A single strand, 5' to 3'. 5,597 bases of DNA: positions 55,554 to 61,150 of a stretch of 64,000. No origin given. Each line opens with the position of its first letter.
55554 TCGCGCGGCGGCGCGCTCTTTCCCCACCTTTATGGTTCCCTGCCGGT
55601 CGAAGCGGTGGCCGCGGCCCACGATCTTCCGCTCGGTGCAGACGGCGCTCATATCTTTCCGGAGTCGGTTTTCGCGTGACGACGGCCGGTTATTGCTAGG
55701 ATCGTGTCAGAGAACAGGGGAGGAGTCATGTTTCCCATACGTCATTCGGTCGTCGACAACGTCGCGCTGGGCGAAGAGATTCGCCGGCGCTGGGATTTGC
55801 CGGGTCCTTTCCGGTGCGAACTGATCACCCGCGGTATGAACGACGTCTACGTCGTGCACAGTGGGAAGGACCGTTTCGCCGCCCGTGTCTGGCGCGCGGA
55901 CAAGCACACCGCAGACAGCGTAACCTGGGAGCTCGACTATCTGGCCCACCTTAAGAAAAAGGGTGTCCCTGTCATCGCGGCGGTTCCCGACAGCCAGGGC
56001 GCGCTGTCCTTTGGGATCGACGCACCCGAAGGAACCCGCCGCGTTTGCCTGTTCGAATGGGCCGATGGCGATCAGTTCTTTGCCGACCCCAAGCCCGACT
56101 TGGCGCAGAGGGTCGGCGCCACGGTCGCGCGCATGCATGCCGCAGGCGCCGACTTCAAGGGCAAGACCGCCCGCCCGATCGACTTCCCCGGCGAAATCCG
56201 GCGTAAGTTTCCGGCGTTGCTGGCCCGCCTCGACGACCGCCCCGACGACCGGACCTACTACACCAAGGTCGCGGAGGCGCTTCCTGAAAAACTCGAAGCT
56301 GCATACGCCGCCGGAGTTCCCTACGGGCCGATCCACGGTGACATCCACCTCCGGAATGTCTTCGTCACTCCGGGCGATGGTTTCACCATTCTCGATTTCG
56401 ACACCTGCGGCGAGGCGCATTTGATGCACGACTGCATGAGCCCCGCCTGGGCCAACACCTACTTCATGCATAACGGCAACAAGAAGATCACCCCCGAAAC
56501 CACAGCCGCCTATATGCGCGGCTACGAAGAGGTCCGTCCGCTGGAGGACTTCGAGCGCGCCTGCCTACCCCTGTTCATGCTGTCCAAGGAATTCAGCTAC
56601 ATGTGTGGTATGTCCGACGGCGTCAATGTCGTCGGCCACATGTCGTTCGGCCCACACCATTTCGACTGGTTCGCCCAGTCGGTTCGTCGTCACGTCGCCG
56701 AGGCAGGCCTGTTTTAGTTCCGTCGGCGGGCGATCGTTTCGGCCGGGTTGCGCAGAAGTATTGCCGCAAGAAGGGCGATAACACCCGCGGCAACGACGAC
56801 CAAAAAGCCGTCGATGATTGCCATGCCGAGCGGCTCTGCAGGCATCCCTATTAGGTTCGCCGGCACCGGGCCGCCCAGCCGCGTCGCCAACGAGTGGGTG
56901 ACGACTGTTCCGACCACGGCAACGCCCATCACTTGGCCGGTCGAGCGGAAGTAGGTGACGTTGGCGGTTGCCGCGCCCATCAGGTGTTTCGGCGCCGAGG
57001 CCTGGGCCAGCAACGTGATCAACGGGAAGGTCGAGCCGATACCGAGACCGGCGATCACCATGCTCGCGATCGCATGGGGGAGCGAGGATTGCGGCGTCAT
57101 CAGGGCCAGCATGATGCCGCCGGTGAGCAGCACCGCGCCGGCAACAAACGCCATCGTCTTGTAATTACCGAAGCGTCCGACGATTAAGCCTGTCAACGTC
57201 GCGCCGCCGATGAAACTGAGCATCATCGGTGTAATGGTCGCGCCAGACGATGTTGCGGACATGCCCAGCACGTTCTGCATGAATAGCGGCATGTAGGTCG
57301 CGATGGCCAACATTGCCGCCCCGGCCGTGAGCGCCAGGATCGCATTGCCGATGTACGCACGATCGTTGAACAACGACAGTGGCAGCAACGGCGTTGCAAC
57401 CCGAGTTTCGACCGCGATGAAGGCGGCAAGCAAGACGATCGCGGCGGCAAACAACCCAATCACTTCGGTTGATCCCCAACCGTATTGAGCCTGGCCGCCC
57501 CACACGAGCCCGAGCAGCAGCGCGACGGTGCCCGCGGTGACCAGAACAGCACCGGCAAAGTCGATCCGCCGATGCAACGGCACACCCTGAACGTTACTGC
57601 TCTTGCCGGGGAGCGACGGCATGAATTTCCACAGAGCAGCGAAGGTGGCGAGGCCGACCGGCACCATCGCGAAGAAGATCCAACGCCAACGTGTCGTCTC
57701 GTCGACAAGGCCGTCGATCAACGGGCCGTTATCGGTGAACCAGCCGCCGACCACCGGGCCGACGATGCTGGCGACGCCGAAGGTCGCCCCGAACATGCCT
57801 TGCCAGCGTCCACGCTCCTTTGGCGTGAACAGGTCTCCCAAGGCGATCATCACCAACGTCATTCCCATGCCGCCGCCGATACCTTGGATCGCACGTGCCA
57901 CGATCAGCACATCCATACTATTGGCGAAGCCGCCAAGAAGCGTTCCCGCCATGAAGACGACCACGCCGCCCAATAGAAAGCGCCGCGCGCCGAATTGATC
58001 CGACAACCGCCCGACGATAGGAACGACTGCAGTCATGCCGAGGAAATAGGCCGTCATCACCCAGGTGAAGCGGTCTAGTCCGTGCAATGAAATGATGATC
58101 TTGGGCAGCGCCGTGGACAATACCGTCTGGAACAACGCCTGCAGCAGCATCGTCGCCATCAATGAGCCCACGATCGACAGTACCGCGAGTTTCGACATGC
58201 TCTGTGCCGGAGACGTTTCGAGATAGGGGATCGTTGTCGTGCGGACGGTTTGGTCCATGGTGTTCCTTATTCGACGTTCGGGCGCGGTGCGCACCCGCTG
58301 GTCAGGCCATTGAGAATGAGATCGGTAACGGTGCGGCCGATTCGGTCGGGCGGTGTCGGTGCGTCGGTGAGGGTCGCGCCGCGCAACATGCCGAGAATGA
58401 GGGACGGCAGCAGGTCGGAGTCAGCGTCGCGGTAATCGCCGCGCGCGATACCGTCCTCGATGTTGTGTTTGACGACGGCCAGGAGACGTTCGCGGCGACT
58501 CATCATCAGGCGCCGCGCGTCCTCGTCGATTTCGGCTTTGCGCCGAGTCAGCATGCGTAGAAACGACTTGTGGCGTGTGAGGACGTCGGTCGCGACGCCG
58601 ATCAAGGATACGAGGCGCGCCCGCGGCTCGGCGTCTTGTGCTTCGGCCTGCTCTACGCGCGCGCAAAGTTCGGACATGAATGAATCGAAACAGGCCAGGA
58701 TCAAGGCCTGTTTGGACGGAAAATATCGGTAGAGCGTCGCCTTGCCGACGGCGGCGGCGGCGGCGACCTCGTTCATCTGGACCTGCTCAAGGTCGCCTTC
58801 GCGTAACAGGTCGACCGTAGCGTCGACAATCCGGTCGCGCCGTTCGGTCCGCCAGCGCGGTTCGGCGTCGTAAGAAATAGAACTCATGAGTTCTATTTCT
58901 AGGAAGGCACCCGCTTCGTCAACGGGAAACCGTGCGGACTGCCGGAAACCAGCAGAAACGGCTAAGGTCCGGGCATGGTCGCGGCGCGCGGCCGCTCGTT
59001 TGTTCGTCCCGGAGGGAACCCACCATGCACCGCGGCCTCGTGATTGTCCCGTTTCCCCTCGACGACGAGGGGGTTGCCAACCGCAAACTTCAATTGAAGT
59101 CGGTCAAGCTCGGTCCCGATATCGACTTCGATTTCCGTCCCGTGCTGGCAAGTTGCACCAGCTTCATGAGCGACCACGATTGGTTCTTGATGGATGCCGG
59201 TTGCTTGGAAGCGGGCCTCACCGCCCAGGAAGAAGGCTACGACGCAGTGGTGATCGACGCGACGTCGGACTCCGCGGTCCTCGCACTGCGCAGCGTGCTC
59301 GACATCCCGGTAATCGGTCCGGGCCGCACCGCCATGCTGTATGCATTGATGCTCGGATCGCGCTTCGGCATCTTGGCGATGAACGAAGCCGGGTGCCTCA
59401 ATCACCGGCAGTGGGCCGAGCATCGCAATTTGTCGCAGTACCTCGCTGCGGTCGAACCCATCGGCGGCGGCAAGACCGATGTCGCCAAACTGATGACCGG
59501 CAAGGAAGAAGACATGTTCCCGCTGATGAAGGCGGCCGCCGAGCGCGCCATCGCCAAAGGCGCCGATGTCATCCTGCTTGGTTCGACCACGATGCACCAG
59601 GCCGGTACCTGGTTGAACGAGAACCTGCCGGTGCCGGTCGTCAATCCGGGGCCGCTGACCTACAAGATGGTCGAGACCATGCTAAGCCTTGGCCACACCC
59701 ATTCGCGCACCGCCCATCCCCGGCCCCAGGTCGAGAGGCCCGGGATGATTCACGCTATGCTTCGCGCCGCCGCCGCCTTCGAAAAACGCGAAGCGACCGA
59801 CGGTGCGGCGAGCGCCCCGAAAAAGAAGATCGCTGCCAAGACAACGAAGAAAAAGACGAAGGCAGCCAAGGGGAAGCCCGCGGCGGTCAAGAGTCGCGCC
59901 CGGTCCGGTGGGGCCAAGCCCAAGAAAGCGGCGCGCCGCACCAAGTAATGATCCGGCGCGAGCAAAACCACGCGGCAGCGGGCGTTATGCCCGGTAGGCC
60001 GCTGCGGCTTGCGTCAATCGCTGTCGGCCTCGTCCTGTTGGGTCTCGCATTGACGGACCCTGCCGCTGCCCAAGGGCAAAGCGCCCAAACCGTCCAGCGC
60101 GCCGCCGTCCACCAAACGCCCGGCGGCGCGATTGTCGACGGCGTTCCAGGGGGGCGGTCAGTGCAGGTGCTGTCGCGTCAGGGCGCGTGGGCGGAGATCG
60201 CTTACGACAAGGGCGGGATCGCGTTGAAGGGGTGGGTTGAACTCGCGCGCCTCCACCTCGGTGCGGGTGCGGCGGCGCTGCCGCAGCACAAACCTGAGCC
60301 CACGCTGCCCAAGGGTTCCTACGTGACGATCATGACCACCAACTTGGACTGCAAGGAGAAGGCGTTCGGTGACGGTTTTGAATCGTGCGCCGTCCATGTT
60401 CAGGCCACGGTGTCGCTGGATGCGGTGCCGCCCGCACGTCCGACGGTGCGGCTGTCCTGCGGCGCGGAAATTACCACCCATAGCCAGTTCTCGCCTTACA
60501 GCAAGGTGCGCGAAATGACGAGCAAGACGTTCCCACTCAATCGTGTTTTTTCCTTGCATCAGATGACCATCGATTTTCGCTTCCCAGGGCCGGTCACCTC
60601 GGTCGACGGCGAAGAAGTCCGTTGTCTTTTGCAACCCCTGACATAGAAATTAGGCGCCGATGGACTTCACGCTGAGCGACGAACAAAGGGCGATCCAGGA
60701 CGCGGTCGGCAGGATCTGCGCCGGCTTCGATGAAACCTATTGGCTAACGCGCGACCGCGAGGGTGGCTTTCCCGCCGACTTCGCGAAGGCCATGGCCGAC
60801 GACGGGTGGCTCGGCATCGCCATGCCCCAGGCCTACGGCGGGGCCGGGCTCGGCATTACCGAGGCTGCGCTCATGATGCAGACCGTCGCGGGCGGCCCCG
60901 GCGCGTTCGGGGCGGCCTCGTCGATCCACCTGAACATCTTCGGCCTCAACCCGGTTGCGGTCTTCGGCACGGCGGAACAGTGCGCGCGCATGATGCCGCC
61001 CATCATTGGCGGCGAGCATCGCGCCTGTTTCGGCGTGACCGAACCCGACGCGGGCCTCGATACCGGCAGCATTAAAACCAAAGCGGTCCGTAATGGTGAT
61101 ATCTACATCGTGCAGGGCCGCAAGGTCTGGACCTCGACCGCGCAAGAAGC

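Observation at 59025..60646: Racemase-family enzyme carrying a histone-H1-like polylysine tail, translationally overlapped (TAATG) with a secreted SH3-domain protein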

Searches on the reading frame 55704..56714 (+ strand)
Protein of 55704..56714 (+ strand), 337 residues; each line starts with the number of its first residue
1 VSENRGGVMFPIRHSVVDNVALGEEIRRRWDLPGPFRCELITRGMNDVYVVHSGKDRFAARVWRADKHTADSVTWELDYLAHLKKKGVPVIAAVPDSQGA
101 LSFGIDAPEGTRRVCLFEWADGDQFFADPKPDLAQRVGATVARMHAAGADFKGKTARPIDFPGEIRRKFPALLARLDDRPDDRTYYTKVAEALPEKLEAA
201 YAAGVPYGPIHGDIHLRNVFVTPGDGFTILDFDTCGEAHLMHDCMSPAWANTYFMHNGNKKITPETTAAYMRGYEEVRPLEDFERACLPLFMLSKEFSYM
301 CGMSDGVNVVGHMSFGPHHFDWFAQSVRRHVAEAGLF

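Call 5: search_protein_families(library=pfam, proteins=[window:55704-56714:+], max_evalue=0.01)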
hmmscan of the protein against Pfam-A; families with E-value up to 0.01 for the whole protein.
window:55704-56714:+ (337 aa): 3 families
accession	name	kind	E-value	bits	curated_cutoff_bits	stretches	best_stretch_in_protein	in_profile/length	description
PF01636.29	APH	-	1e-24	88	23.2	1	46-280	11-239/239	Phosphotransferase enzyme family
PF19974.5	TCAD9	-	8.6e-06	25.6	40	1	191-243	282-333/429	Ternary complex associated domain 9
PF06293.20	Kdo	-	0.0091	15.9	21.3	0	123-149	113-139/207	Lipopolysaccharide kinase (Kdo/WaaP) family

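Call 39: search_solved_structures(query=window:55704-56714:+, max_evalue=0.001)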
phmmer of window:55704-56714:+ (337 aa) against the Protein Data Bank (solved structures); distinct sequences matched with E-value up to 0.001: 4.
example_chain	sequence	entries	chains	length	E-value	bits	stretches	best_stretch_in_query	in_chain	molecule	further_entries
6ef6_A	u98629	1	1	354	2.4e-13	53.1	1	16-301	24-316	Aminoglycoside phosphotransferase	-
6sum_A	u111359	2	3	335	4.6e-10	42.3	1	57-296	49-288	AMICOUMACIN KINASE | APH domain-containing protein, amicoumacin kinase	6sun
2ppq_A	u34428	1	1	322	5e-09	38.9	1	43-293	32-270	Homoserine kinase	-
6sui_A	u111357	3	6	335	5.7e-08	35.4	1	41-293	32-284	Phosphotransferase enzyme family protein | Phosphotransferase enzyme family protein, amicoumacin kinase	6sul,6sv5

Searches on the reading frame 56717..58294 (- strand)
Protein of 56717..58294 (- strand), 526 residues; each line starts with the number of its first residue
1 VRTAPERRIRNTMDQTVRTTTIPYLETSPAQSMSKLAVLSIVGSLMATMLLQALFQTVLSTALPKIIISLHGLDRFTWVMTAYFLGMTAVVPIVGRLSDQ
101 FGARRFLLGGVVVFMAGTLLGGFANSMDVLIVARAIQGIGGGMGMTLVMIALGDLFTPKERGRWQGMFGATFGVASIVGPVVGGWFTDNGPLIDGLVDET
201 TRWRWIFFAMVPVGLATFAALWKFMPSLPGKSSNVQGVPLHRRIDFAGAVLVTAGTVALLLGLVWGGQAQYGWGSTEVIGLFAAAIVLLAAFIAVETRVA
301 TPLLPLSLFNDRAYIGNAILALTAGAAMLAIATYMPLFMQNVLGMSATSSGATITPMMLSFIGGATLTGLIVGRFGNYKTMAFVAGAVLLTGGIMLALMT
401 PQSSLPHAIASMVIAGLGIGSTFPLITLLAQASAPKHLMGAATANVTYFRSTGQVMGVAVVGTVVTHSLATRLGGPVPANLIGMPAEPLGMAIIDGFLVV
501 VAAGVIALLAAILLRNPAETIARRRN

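Call 5: search_protein_families(library=pfam, proteins=[window:56717-58294:-], max_evalue=0.01)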
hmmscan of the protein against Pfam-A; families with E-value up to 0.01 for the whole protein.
window:56717-58294:- (526 aa): 5 families
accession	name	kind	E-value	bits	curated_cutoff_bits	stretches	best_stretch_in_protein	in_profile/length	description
PF07690.21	MFS_1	-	1.2e-48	166.3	33.4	1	46-457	2-346/347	Major Facilitator Superfamily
PF06609.19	TRI12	-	1.2e-20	74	23.2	1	53-459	58-460/599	Fungal trichothecene efflux pump (TRI12)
PF00083.30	Sugar_tr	-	1.8e-13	50.6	22.3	2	76-222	48-189/452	Sugar (and other) transporter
PF19609.4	DUF6114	-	0.0044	18.1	27.9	1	101-186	4-89/106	Family of unknown function (DUF6114)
PF13347.12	MFS_2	-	0.0069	15.4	27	0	46-179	230-369/427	MFS/sugar transport protein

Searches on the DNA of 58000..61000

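Call 80: search_rna_families(source=window, start=58000, end=61000, threshold=evalue, max_evalue=0.1)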
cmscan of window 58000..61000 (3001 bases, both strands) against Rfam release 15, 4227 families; matches with E-value up to 0.1: 0.
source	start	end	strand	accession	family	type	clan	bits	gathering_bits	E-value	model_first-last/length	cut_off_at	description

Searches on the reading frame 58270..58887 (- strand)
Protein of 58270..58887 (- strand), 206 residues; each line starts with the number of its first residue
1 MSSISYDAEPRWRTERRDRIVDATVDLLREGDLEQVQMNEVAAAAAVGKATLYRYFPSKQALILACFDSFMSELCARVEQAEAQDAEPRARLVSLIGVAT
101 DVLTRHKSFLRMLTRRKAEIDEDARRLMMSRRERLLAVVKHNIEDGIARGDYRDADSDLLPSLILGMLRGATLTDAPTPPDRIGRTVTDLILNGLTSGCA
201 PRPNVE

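Call 5: search_protein_families(library=pfam, proteins=[window:58270-58887:-], max_evalue=0.01)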
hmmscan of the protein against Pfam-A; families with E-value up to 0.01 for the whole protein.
window:58270-58887:- (206 aa): 3 families
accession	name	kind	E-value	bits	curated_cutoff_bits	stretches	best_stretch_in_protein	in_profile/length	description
PF00440.29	TetR_N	-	6.9e-15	55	24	1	20-66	1-47/47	Bacterial regulatory proteins, tetR family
PF17932.6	TetR_C_24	-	7.2e-11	42.8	26.4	1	86-195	2-114/114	Tetracyclin repressor-like, C-terminal domain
PF16859.10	TetR_C_11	-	0.00087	20.1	32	1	90-189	9-112/113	Tetracyclin repressor-like, C-terminal domain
